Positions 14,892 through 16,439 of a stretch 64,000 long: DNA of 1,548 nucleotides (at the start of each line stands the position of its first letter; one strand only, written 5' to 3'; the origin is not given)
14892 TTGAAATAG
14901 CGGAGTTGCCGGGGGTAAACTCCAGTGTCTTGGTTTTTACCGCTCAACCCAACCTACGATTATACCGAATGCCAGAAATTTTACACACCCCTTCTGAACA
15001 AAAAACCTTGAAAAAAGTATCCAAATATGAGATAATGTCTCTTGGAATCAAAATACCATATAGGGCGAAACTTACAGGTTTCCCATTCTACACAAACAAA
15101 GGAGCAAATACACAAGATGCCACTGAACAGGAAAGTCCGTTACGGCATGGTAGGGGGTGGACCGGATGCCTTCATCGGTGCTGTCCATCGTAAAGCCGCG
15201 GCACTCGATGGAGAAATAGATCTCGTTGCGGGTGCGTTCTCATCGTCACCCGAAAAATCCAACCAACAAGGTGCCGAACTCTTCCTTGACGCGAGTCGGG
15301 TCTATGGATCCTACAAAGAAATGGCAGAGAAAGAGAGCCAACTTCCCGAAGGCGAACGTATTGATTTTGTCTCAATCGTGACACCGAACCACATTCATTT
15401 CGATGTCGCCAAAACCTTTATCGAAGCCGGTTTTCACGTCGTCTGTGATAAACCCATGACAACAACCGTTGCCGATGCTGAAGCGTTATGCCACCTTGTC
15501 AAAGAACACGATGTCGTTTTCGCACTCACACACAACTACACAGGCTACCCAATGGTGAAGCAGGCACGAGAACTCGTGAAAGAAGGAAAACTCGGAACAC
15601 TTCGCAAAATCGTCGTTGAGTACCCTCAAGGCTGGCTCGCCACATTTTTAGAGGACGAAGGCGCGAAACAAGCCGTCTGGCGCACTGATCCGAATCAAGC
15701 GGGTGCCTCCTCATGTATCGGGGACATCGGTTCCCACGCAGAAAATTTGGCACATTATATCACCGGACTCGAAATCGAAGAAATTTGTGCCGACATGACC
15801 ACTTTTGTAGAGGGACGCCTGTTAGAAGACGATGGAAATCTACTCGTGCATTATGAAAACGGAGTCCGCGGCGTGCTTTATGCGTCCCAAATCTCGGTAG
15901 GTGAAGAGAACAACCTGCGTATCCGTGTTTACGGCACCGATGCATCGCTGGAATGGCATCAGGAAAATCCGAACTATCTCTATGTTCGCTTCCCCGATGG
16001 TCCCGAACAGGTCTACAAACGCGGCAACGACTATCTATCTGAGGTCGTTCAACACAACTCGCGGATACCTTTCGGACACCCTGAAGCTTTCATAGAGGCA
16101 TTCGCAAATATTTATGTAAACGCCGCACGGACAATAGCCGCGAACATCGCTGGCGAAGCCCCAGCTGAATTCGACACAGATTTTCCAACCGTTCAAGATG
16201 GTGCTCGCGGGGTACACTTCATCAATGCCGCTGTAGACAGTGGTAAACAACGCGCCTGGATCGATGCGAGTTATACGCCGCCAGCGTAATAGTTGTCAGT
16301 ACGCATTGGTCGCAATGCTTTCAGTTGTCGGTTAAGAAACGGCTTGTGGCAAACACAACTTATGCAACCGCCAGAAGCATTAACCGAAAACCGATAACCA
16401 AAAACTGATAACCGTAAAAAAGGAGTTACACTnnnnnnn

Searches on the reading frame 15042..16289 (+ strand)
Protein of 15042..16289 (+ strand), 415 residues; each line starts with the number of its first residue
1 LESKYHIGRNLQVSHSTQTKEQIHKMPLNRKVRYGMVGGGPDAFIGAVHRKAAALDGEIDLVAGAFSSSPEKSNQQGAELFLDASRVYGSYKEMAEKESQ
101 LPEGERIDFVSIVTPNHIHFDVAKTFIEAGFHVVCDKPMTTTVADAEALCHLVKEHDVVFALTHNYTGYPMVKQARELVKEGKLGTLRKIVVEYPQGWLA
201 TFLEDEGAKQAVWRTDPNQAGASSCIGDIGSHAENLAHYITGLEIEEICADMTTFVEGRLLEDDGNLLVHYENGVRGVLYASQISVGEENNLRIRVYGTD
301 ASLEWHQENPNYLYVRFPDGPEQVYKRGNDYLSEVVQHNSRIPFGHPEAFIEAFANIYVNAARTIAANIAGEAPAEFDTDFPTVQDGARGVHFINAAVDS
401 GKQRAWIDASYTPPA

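Call 7: search_protein_families(library=ncbifam, proteins=[window:15042-16289:+], max_evalue=0.001)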
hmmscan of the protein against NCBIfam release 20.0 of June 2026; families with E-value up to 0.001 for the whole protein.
window:15042-16289:+ (415 aa): 7 families
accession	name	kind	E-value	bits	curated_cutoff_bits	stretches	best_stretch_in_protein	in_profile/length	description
NF052479.1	LevoglcsnDh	equivalog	6.4e-36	123.8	650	2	77-262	45-222/386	levoglucosan dehydrogenase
NF041392.1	XylDh_Gfo6_Halo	equivalog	1.2e-24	86.8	350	1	62-304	44-274/350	D-xylose 1-dehydrogenase Gfo6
NF040723.1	UDP-GlcNAcDh_Arch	equivalog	6.8e-17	61.9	450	1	104-190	58-144/302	UDP-N-acetylglucosamine 3-dehydrogenase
NF008607.0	PRK11579.1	subfamily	5.3e-15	55.3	330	1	97-190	55-148/346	oxidoreductase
TIGR04380.1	myo_inos_iolG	equivalog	4.6e-14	52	355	1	81-314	46-261/330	inositol 2-dehydrogenase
NF058561.1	BT_2158_fam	equivalog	2.7e-11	42.7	750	1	86-190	81-180/487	glycoside 3-dehydrogenase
NF007574.0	PRK10206.1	equivalog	3.3e-08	32.9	352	1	103-190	62-149/345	oxidoreductase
